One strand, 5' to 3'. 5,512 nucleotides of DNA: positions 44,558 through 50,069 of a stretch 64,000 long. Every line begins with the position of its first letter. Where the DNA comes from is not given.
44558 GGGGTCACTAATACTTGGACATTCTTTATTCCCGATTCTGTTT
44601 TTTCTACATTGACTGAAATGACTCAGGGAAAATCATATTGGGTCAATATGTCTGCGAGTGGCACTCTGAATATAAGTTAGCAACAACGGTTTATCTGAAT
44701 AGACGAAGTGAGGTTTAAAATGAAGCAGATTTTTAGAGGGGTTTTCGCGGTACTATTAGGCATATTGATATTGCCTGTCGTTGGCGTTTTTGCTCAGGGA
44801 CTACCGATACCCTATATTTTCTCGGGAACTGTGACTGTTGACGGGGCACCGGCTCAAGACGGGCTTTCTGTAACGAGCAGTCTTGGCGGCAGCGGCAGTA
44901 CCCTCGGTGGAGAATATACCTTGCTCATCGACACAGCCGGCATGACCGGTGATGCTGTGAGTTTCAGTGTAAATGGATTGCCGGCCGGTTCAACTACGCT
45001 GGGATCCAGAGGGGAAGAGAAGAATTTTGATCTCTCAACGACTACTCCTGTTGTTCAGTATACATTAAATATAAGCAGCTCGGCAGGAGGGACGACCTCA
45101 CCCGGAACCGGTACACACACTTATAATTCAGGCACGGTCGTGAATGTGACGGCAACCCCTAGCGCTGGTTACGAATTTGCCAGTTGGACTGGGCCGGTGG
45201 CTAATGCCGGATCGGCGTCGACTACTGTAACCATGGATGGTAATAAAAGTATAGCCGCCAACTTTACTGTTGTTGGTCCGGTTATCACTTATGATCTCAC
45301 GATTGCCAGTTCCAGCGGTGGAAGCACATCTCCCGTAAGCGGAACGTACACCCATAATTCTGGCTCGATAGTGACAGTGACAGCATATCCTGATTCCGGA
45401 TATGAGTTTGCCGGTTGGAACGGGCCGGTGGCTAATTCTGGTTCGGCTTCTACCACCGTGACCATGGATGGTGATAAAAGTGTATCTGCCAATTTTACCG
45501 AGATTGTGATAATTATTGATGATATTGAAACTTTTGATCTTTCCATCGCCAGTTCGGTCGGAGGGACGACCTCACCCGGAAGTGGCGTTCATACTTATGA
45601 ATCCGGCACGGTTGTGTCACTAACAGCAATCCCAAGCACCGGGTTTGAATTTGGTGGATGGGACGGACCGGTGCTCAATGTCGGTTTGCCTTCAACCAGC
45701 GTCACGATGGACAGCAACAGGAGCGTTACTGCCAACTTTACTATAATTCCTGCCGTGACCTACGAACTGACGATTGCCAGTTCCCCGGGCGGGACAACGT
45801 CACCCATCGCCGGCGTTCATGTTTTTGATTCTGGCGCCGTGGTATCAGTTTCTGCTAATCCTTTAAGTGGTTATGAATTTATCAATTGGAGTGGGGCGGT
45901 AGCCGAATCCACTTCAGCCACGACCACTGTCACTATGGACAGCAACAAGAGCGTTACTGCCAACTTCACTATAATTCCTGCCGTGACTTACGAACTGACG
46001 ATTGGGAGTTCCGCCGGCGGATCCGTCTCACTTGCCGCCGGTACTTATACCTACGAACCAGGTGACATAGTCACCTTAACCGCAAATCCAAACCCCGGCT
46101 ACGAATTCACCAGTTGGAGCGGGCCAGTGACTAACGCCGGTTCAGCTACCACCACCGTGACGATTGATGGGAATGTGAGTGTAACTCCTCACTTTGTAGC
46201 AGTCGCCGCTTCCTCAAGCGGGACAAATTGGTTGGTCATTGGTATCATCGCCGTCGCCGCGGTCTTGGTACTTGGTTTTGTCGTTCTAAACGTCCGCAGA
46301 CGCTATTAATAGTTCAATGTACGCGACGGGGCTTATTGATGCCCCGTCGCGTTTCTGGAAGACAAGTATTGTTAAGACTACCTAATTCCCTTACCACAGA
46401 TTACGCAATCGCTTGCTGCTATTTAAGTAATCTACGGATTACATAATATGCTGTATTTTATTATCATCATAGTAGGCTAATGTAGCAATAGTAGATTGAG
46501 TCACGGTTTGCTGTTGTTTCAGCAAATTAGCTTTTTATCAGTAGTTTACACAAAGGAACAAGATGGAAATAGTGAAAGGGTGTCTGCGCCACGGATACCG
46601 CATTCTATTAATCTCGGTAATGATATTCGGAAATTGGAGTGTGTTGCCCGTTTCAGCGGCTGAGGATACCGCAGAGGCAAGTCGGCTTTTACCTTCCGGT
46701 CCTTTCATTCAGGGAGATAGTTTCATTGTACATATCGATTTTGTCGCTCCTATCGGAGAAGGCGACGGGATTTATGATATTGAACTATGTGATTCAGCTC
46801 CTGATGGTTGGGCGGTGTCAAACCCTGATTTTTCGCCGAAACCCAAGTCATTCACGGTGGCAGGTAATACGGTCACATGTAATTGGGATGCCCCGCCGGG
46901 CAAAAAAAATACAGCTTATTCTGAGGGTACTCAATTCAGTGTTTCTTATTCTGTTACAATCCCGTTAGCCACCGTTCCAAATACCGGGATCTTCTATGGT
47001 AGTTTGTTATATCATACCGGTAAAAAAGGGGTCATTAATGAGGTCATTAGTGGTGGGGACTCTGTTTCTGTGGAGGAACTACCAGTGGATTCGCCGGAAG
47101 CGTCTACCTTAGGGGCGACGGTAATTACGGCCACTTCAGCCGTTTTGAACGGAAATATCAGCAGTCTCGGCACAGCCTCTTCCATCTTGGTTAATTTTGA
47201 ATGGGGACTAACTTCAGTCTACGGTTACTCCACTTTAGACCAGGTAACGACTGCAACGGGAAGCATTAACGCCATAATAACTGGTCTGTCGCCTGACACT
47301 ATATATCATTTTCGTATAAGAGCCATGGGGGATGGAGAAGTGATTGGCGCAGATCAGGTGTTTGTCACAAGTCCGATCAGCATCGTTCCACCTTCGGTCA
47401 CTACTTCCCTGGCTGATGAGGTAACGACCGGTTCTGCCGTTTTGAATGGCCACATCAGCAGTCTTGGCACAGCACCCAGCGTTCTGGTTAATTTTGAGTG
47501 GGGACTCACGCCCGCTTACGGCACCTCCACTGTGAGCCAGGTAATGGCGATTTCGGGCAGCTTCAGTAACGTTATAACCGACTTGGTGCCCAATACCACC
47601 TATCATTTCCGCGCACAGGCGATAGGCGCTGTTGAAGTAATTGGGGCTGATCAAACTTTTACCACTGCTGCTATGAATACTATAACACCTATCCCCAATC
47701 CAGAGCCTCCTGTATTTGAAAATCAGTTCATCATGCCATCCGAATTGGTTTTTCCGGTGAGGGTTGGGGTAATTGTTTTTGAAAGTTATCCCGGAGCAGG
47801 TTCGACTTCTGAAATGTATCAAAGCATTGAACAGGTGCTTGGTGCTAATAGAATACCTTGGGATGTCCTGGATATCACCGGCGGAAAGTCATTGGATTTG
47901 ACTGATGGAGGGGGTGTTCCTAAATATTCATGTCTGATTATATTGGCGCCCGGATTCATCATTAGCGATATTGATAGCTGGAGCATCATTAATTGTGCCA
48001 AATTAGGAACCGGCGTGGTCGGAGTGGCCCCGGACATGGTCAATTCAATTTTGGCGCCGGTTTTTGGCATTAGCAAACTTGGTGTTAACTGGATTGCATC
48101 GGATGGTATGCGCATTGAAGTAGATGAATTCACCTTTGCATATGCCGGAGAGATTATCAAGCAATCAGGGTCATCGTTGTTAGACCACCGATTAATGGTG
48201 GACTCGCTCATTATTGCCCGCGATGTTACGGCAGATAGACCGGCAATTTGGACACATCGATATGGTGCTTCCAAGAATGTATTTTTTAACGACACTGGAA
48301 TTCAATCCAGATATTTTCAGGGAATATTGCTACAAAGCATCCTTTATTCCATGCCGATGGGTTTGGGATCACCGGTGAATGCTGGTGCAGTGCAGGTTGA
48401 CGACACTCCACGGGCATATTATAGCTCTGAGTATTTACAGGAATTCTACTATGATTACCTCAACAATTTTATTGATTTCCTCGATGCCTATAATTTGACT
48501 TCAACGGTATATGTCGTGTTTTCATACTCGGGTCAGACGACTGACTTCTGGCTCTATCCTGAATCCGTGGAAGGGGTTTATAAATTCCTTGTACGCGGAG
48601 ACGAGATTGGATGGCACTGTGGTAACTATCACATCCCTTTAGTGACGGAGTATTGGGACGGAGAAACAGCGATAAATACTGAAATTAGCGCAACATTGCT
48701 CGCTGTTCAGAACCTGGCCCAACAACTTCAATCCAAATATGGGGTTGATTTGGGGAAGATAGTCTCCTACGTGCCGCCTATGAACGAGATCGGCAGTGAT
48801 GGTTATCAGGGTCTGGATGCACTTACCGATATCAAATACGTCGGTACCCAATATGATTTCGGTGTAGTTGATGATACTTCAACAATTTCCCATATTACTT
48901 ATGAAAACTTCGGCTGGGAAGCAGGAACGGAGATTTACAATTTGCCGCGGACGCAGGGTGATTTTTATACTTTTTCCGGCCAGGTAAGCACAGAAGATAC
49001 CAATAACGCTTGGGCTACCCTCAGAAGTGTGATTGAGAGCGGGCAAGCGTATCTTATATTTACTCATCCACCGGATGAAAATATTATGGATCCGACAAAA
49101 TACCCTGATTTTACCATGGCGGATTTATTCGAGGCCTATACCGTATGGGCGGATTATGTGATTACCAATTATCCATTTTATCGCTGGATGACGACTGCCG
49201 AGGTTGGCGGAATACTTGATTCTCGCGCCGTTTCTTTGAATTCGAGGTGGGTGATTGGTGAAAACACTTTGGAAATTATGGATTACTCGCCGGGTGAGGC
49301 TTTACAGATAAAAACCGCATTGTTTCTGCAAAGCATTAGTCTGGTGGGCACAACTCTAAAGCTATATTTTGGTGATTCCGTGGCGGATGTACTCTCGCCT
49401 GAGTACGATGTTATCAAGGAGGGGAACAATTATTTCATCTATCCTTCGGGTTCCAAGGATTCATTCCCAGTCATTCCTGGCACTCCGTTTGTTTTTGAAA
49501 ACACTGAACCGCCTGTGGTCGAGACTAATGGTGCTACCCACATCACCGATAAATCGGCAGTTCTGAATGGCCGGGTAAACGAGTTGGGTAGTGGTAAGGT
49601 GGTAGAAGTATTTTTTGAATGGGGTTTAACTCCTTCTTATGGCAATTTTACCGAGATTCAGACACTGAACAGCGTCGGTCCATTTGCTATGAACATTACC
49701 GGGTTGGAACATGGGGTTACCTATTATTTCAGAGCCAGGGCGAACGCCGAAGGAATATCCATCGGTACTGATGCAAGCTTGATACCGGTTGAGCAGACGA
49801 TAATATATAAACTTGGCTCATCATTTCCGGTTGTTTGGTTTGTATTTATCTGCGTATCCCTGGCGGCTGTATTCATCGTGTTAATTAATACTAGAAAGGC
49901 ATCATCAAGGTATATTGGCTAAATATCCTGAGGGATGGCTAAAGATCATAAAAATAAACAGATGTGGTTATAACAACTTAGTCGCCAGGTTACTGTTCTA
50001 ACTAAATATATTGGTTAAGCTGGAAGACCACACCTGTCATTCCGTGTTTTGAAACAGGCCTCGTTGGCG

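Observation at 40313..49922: Two giant paralogous surface proteins share a ~600-aa module with PgaB/CE4-like metal-site motifs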

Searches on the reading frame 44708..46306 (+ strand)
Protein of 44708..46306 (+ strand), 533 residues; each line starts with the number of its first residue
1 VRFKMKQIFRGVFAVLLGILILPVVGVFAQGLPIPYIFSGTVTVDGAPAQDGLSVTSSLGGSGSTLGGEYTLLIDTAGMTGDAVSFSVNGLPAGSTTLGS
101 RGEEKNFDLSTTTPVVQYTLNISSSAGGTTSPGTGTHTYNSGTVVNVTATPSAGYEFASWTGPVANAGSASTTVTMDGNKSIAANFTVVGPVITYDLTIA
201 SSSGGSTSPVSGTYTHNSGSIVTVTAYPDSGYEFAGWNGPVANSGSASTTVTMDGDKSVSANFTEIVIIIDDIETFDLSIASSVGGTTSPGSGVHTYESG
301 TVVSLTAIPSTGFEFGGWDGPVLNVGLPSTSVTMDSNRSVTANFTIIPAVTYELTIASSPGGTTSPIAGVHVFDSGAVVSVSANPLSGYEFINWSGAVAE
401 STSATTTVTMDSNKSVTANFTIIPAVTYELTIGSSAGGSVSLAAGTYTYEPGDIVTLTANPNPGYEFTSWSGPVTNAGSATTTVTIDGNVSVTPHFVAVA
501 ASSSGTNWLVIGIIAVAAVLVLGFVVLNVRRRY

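Call 7: search_protein_families(library=pfam, proteins=[window:44708-46306:+], max_evalue=0.1)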
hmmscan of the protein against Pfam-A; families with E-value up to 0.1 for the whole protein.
window:44708-46306:+ (533 aa): 5 families
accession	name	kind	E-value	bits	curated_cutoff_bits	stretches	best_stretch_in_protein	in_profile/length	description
PF18998.6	Flg_new_2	-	8.5e-72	237.6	23.6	5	195-266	1-72/73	Divergent InlB B-repeat domain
PF09479.16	Flg_new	-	2.5e-09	37.6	27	1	203-261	8-64/65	Listeria-Bacteroides repeat domain (List_Bact_rpt)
PF21138.3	SMUBP-2_HCS1_1B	-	0.00037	20.7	27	0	449-489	72-112/129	Helicase SMUBP-2/HCS1, 1B domain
PF17965.7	MucBP_2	-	0.02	15.8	23.4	0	214-264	31-69/74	Mucin binding domain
PF02277.22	DBI_PRT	-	0.059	13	22.6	0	464-512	223-271/329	Phosphoribosyltransferase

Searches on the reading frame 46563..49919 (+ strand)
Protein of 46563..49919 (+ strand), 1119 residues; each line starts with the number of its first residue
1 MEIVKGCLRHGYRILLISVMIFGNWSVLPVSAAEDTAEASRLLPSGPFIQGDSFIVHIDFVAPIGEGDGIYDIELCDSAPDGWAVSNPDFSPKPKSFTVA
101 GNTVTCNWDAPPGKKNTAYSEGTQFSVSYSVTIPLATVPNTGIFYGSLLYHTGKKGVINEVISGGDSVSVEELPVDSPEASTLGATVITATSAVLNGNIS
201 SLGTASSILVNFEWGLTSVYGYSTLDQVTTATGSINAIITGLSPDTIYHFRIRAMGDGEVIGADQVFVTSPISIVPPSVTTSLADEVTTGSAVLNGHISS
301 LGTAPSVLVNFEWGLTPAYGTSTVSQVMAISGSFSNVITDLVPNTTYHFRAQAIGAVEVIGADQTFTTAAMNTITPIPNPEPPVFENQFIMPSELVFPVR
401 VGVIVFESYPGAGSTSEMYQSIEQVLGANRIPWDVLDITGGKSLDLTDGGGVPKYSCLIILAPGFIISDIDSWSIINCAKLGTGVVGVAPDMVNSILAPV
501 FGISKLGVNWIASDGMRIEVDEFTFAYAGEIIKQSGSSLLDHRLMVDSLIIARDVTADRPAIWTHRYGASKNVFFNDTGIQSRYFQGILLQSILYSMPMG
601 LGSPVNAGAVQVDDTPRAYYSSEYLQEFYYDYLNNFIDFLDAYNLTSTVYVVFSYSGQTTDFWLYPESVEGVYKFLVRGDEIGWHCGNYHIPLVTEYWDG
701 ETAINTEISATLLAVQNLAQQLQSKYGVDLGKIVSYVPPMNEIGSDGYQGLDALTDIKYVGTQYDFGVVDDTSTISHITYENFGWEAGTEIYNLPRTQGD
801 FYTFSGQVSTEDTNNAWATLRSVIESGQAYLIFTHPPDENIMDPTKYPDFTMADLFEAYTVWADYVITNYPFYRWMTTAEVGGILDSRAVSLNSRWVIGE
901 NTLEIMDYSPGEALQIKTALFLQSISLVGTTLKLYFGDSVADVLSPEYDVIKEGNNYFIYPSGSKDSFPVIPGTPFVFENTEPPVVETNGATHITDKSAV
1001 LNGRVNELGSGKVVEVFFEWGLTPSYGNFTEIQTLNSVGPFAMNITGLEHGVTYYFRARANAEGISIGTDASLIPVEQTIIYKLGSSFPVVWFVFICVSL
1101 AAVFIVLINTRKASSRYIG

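Call 7: search_protein_families(library=pfam, proteins=[window:46563-49919:+], max_evalue=0.1)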
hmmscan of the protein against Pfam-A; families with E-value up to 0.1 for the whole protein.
window:46563-49919:+ (1119 aa): 5 families
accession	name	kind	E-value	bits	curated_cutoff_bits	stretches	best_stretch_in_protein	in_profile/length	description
PF16656.11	Pur_ac_phosph_N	-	1.7e-09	38.5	30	1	225-256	55-82/93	Purple acid Phosphatase, N-terminal domain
PF00041.27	fn3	-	4.2e-08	33.7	25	0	229-256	44-70/84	Fibronectin type III domain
PF16655.11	PhoD_N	-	8.3e-05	23.5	30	0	233-262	57-86/90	PhoD-like phosphatase, N-terminal domain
PF25059.1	FN3_DSCAM-DSCAML_C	-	0.0021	18.8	39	0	334-377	45-88/89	DSCAM/DSCAML C-terminal Fn3-like domain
PF16264.11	SatD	-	0.0034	17.5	29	1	716-769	69-122/211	SatD family (SatD)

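Call 21: search_protein_families(library=ncbifam, proteins=[window:46563-49919:+], max_evalue=0.01)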
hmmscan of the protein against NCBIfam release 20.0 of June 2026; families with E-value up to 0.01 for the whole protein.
window:46563-49919:+ (1119 aa): 0 families

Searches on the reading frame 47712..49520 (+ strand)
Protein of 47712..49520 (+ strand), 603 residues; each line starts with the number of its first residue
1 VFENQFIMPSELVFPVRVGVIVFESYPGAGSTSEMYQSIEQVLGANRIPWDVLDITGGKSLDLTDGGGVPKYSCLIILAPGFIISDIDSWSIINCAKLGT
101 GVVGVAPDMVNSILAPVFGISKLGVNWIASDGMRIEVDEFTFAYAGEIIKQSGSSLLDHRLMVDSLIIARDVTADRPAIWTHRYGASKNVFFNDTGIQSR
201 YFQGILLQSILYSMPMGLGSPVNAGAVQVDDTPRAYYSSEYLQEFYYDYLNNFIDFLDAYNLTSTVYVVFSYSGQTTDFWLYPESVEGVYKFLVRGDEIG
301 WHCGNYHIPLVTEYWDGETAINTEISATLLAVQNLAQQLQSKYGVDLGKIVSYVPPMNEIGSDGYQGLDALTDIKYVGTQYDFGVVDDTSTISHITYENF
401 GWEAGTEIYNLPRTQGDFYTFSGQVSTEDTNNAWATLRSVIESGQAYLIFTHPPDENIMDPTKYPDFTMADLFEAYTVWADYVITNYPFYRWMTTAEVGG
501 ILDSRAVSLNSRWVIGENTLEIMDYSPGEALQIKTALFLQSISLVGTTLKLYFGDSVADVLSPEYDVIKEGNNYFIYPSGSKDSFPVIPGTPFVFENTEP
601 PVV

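Call 69: search_solved_structures(query=window:47712-49520:+, max_evalue=1, show_alignments=1)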
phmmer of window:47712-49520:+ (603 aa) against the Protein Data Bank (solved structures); distinct sequences matched with E-value up to 1: 3.
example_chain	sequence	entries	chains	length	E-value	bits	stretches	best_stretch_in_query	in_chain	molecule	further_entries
9zau_A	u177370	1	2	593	8.2e-11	44.2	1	81-498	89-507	Predicted membrane protein, putative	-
6q63_A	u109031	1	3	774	0.052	15.1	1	202-306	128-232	Beta-hexosaminidase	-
8bw8_B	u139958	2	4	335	0.27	12.8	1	363-412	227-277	Connector enhancer of KSR protein CNK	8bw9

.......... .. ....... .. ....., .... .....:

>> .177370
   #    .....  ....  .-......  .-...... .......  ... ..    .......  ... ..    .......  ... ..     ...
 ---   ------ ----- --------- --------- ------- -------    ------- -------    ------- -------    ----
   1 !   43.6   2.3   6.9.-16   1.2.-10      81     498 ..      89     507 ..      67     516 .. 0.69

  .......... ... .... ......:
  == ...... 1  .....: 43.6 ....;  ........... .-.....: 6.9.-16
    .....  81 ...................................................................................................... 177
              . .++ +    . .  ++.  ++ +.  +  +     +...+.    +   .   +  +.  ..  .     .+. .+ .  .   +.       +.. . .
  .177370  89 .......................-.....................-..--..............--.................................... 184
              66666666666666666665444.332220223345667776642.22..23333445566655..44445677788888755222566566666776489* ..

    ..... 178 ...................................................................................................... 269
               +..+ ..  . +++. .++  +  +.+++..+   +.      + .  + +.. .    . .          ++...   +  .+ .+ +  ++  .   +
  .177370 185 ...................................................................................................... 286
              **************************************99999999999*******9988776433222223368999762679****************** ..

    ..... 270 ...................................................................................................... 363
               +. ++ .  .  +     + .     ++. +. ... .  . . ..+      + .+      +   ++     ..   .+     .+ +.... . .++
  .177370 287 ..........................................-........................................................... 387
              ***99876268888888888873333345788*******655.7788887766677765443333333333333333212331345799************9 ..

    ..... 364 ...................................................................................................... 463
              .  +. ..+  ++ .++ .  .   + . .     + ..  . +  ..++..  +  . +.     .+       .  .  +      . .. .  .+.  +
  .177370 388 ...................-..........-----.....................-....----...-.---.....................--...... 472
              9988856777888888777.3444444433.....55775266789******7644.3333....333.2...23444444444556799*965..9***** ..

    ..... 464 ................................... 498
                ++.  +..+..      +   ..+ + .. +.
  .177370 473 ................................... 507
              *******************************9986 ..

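Call 82: search_protein_families(library=pfam, proteins=[window:47712-49520:+], max_evalue=10)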
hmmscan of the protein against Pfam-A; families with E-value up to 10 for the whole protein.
window:47712-49520:+ (603 aa): 1 family
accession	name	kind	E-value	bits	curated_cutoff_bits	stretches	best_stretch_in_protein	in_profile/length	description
PF16264.11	SatD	-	0.0014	18.7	29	1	332-386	68-122/211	SatD family (SatD)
